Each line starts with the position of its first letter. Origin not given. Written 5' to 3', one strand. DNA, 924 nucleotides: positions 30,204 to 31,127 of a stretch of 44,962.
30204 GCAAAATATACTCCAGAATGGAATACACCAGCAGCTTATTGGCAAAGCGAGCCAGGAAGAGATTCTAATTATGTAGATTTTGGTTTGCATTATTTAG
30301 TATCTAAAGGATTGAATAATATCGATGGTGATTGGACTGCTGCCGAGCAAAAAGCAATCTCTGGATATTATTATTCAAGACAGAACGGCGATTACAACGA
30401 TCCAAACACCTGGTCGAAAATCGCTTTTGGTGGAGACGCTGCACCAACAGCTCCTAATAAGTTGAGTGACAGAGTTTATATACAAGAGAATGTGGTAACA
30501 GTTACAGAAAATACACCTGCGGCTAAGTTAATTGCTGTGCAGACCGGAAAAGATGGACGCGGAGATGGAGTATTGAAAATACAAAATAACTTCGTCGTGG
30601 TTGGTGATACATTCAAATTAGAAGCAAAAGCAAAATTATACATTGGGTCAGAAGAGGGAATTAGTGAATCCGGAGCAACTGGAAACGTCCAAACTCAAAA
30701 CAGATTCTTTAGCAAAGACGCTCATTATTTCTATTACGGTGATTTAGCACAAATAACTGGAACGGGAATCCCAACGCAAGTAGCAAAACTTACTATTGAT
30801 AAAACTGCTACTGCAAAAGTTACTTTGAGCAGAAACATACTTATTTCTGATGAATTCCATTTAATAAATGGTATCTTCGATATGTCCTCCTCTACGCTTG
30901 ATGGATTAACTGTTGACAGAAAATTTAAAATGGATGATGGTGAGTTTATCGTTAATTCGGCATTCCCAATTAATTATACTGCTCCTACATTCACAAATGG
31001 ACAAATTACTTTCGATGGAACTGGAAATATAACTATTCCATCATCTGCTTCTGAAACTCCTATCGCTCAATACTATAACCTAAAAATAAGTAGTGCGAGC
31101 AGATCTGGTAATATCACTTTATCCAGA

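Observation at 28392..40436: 4014-aa protein assembled from six divergent ~470-710-aa super-repeats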

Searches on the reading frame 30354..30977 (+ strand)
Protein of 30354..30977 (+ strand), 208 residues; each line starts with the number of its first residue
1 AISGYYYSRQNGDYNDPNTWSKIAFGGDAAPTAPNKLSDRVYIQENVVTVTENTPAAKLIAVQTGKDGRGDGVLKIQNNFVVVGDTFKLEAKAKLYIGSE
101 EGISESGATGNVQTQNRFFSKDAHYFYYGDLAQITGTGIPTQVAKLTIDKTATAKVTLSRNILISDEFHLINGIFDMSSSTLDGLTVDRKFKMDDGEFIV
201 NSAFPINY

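Call 27: search_protein_representatives(alignment_id=A1)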
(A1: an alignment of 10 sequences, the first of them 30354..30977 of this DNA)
Query: 10 sequences, 203 profile positions. Proteins with E-value up to 0.001 (for the whole library): 3699; up to 1e-10: 1877; up to 1e-30: 166. The best 150 are listed.
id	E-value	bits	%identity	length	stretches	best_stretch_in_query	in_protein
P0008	5.4e-224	754.7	-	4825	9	3-202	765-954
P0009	9.6e-219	737.6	-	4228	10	3-202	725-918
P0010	9.1e-216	727.9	-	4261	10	4-201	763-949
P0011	4.5e-212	715.8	-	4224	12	3-201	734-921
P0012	1.3e-210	711.1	-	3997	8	4-203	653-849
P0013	2.1e-210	710.4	-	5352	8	2-203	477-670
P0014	3.5e-205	693.3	-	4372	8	3-184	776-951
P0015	2.1e-203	687.5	-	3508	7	2-203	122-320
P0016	7.0e-203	685.8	-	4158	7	3-202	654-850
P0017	6.7e-201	679.3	-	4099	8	2-203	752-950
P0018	3.1e-198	670.6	-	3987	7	4-203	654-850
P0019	3.9e-198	670.3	-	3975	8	3-203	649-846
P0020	1.5e-194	658.6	-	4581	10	2-200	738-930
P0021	1.0e-193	655.9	-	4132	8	4-203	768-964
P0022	6.8e-189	640.1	-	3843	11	2-203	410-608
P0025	7.0e-173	587.8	-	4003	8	3-203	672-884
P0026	1.5e-169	576.9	-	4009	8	3-203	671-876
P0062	4.2e-52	193.5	-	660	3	71-180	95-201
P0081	8.4e-43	163.1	-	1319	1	5-182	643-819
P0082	9.3e-43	162.9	-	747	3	48-187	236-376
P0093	5.0e-40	154.0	-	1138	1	5-183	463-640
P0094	5.6e-40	153.9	-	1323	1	6-181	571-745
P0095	1.9e-39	152.1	-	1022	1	3-188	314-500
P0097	5.3e-39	150.7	-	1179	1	3-181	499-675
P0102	2.4e-38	148.5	-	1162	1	5-186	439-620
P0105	5.4e-38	147.4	-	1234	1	4-181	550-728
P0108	1.1e-37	146.4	-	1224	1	4-186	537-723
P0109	1.3e-37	146.1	-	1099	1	5-182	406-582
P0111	2.3e-37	145.3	-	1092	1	5-183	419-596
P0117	2.9e-36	141.8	-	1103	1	4-184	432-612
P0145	4.0e-33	131.5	-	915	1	3-185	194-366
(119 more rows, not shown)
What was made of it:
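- Tried and rejected: The exhaustive profile search was what revealed the family (call 27).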

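Call 51: search_protein_families(library=pfam, proteins=[P0008, P0016], max_evalue=0.01)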
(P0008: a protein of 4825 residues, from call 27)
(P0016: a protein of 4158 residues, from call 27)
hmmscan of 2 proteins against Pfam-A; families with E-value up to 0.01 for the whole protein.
P0008 (4825 aa): 1 family
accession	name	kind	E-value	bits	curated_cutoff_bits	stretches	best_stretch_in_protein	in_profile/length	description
PF20009.4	GEVED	-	9e-16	58.9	24.4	1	2159-2235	2-77/78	GEVED domain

P0016 (4158 aa): 1 family
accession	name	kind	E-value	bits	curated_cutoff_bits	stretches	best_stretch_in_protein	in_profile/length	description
PF20009.4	GEVED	-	1e-25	90.8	24.4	2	2446-2523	2-78/78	GEVED domain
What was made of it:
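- On GEVED domain (PF20009): The equivalent insert scores 58.9 bits in P0008 and 90.8 bits in P0016 (call 51), so the domain here looks decayed.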

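Call 61: list_cluster_members(proteins=[P0012, P0018, P0019, P0021, P0025, P0026, P0017, P0016, P0009, P0013])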
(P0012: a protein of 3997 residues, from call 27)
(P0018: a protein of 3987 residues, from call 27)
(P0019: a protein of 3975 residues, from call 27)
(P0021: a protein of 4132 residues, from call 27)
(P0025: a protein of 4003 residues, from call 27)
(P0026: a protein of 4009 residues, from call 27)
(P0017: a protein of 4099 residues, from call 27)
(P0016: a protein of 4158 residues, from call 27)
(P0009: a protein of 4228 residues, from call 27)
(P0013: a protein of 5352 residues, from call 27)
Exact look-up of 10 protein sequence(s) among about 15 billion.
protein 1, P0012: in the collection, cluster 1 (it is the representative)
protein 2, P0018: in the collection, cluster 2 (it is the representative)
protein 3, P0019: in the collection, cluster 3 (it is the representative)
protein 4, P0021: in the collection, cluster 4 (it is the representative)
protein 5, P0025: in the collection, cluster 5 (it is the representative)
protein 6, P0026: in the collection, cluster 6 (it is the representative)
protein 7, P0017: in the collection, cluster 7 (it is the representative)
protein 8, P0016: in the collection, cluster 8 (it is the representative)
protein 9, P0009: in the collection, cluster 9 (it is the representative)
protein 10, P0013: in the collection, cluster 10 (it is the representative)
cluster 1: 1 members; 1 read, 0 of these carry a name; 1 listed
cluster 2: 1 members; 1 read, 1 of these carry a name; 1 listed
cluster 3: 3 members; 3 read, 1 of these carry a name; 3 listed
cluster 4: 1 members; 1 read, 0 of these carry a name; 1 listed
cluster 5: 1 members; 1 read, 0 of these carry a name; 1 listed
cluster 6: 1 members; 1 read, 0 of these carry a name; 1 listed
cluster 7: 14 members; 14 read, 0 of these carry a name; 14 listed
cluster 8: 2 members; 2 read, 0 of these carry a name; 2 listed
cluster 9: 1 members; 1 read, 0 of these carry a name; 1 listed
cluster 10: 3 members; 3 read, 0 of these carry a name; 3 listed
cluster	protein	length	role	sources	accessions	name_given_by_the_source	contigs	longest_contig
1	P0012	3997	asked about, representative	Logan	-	-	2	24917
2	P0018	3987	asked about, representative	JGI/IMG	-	hypothetical protein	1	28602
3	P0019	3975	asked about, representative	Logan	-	-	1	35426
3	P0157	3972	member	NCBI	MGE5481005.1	MAG: GEVED domain-containing protein [Chloroflexota bacterium]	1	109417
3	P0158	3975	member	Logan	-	-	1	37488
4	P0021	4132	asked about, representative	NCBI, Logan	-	-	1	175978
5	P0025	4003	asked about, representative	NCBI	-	-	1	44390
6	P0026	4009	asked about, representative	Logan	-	-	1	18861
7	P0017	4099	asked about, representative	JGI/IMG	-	-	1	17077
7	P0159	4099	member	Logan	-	-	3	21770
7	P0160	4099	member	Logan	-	-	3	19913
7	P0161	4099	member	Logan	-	-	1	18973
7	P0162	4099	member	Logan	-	-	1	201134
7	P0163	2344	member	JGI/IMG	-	-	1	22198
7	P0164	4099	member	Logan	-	-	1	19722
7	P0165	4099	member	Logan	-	-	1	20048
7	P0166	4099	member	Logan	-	-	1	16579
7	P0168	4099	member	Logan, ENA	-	-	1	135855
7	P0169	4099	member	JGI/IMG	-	-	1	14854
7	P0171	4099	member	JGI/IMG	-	-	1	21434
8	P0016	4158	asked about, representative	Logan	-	-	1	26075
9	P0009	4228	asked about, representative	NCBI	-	-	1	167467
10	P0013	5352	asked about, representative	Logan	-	-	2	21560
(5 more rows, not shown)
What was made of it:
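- Sources call these proteins 'hypothetical' or 'GEVED domain-containing' (call 61). One relative was recovered at 4099 aa in more than ten assemblies (call 61).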

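Call 66: search_protein_families(library=pfam, proteins=[P0062, P0145, P0094, P0082, P0095, P0109], max_evalue=0.001)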
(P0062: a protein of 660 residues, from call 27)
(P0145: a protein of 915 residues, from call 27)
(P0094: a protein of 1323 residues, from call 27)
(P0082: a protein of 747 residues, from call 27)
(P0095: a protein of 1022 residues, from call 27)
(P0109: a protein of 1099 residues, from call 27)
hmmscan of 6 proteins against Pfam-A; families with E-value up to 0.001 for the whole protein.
P0062 (660 aa): 3 families
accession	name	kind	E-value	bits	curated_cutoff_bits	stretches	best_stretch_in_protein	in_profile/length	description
PF18962.6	Por_Secre_tail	-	2.1e-08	34.8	27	1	578-646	2-67/75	Secretion system C-terminal sorting domain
PF13860.13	FlgD_ig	-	3.6e-05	24.1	27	0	592-644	18-76/79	FlgD Ig-like domain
PF06174.16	DUF987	-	0.00088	19.6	25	0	244-267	21-43/65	Protein of unknown function (DUF987)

P0145 (915 aa): 2 families
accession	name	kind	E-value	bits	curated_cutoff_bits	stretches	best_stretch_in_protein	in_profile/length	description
PF07581.17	Glug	-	6.4e-13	48.6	20.5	0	86-112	1-28/28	The GLUG motif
PF18962.6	Por_Secre_tail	-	1.8e-08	35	27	1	835-912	1-74/75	Secretion system C-terminal sorting domain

P0094 (1323 aa): 3 families
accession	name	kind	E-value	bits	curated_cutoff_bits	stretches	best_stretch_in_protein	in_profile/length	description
PF18962.6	Por_Secre_tail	-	6.3e-07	30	27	1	1245-1319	2-73/75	Secretion system C-terminal sorting domain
PF10162.14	G8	-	9e-05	22.8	22.9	0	597-651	6-58/124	G8 domain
PF13860.13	FlgD_ig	-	0.00051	20.4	27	0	1265-1305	25-70/79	FlgD Ig-like domain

P0082 (747 aa): 2 families
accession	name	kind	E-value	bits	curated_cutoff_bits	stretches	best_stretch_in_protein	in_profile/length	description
PF18962.6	Por_Secre_tail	-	4e-10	40.3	27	1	668-743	2-73/75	Secretion system C-terminal sorting domain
PF13585.12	CHU_C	-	5.5e-05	23.6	27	1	676-738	18-77/86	CHU_C Type IX secretion signal domain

P0095 (1022 aa): 2 families
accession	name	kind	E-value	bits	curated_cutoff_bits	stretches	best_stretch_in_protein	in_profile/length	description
PF18962.6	Por_Secre_tail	-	6.2e-09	36.5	27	1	944-1018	2-73/75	Secretion system C-terminal sorting domain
PF10162.14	G8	-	9.2e-07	29.2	22.9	1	344-417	7-70/124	G8 domain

P0109 (1099 aa): 2 families
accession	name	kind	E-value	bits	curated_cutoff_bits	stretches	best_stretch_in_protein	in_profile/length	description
PF18962.6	Por_Secre_tail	-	1.3e-10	41.8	27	1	1021-1095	2-73/75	Secretion system C-terminal sorting domain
PF13860.13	FlgD_ig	-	0.00048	20.5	27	0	1030-1085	13-74/79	FlgD Ig-like domain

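Call 67: search_protein_families(library=pfam, alignment_id=A1, max_evalue=10)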
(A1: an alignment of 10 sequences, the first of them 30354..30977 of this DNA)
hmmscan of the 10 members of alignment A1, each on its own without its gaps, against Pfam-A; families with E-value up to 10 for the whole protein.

A. member 1, window:30354-30977:+ (208 aa): 0 families

B. families by the number of members that match (of 10 scanned): 6 families
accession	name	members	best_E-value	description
PF18883.6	AC_1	1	0.048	Autochaperone Domain Type 1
PF10162.14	G8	1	0.053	G8 domain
PF03785.20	Peptidase_C25_C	1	0.055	Peptidase family C25, C terminal ig-like domain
PF15610.12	PRTase_3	1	0.19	PRTase ComF-like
PF17108.10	HET-S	1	0.23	N-terminal small S protein of HET, non-prionic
PF23667.1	CUB_CDCP1_1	1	0.47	CDCP1 CUB domain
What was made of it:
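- On G8 domain (PF10162): Only one of ten head segments matches, at E 0.053 (call 67).
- Closest known: G8 domain. Different: The window's own heads do not reach significance: one of ten at E 0.053 (call 67).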

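Call 68: search_solved_structures(query=A1, max_evalue=10, show_alignments=2)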
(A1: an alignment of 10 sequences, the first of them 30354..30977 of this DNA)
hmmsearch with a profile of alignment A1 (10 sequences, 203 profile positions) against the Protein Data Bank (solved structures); distinct sequences matched with E-value up to 10: 4.
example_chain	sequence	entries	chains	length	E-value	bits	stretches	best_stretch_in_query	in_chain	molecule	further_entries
4hhu_A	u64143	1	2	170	0.038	17.2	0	118-180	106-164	OR280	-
4nez_A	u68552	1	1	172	0.078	16.2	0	118-180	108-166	Engineered protein OR276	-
4ney_A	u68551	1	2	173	0.078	16.2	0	118-180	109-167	Engineered protein OR277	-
4rkp_A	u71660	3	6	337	0.35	14.1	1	103-137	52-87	Putative uncharacterized protein Ta1305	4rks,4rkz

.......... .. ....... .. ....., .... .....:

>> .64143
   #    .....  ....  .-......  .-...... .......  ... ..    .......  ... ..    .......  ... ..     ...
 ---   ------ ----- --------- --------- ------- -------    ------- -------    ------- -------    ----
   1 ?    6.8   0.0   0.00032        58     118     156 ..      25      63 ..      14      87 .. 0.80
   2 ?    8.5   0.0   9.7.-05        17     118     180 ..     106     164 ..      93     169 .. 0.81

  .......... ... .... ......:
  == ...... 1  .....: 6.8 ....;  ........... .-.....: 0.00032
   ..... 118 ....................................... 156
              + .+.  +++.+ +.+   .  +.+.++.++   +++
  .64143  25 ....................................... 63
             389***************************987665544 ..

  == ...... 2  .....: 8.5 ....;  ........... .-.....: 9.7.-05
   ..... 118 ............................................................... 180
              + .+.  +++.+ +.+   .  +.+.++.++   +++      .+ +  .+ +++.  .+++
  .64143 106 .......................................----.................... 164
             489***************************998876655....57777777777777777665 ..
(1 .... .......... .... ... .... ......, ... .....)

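Call 69: search_protein_families(library=pfam, proteins=[P0081, P0093, P0097, P0102, P0105, P0108, P0111, P0117], max_evalue=0.01)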
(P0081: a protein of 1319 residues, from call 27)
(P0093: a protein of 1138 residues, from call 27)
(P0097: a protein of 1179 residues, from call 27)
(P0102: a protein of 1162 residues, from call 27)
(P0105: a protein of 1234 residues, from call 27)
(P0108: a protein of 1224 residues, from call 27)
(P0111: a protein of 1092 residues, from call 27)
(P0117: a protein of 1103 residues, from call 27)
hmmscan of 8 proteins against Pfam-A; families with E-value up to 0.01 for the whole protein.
P0081 (1319 aa): 1 family
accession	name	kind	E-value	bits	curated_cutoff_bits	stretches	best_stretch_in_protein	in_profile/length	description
PF18962.6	Por_Secre_tail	-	3.6e-08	34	27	1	1241-1315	2-73/75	Secretion system C-terminal sorting domain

P0093 (1138 aa): 2 families
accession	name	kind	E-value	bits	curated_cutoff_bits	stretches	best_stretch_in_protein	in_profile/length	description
PF18962.6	Por_Secre_tail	-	8.2e-08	32.9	27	1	1060-1134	2-73/75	Secretion system C-terminal sorting domain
PF13860.13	FlgD_ig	-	0.0017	18.8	27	0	1065-1113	7-61/79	FlgD Ig-like domain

P0097 (1179 aa): 2 families
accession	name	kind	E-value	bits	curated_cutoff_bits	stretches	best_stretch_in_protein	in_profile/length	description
PF18962.6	Por_Secre_tail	-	1.5e-09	38.5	27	1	1101-1176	2-74/75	Secretion system C-terminal sorting domain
PF13205.12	Big_5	-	0.0014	19.8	23.6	1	399-495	6-104/105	Bacterial Ig-like domain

P0102 (1162 aa): 2 families
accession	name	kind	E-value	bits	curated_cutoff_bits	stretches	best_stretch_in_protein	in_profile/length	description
PF18962.6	Por_Secre_tail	-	3.2e-07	31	27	1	1084-1157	2-72/75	Secretion system C-terminal sorting domain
PF10162.14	G8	-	0.00012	22.4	22.9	1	467-540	7-70/124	G8 domain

P0105 (1234 aa): 2 families
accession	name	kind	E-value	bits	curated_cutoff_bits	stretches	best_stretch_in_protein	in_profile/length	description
PF18962.6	Por_Secre_tail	-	1.5e-10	41.7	27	1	1155-1230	2-73/75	Secretion system C-terminal sorting domain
PF10162.14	G8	-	0.00027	21.3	22.9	1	578-652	6-69/124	G8 domain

P0108 (1224 aa): 2 families
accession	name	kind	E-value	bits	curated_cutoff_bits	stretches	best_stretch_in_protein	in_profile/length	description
PF18962.6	Por_Secre_tail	-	3.9e-09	37.1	27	1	1146-1220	2-73/75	Secretion system C-terminal sorting domain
PF13860.13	FlgD_ig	-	0.00059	20.2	27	1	1155-1210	13-74/79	FlgD Ig-like domain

P0111 (1092 aa): 1 family
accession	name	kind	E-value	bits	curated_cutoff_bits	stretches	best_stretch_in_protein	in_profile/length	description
PF18962.6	Por_Secre_tail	-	4.2e-09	37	27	1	1014-1087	2-72/75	Secretion system C-terminal sorting domain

P0117 (1103 aa): 2 families
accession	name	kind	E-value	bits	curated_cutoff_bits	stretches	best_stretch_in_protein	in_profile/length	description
PF18962.6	Por_Secre_tail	-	1.6e-06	28.8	27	1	1024-1095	2-70/75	Secretion system C-terminal sorting domain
PF13205.12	Big_5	-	0.0036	18.5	23.6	1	324-420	5-97/105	Bacterial Ig-like domain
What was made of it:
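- On G8 domain (PF10162): Pfam G8 matches inside those same head regions at 21-29 bits, and two exceed the cut-off (calls 66, 69).
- Closest known: Single-module T9SS cargo proteins that carry the same head, helix and sandwich unit. Different: They have one or two modules, are about 1000 aa long and end in a PF18962 sorting domain (calls 66, 69).
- Closest known: G8 domain. Same: Pfam G8 matches lie inside the head region of five relatives, two of them above the curated cut-off (calls 66, 69).
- Single-module relatives carry PF18962, the T9SS C-terminal domain, in 16 of 17 scanned (calls 66, 69). From established knowledge, G8 domains precede beta-helices in the hyaluronan-degrading proteins CEMIP and TMEM2; G8 matches fall inside the head of relatives (calls 66, 69). 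Single-module relatives are type A T9SS cargo (calls 66, 69).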
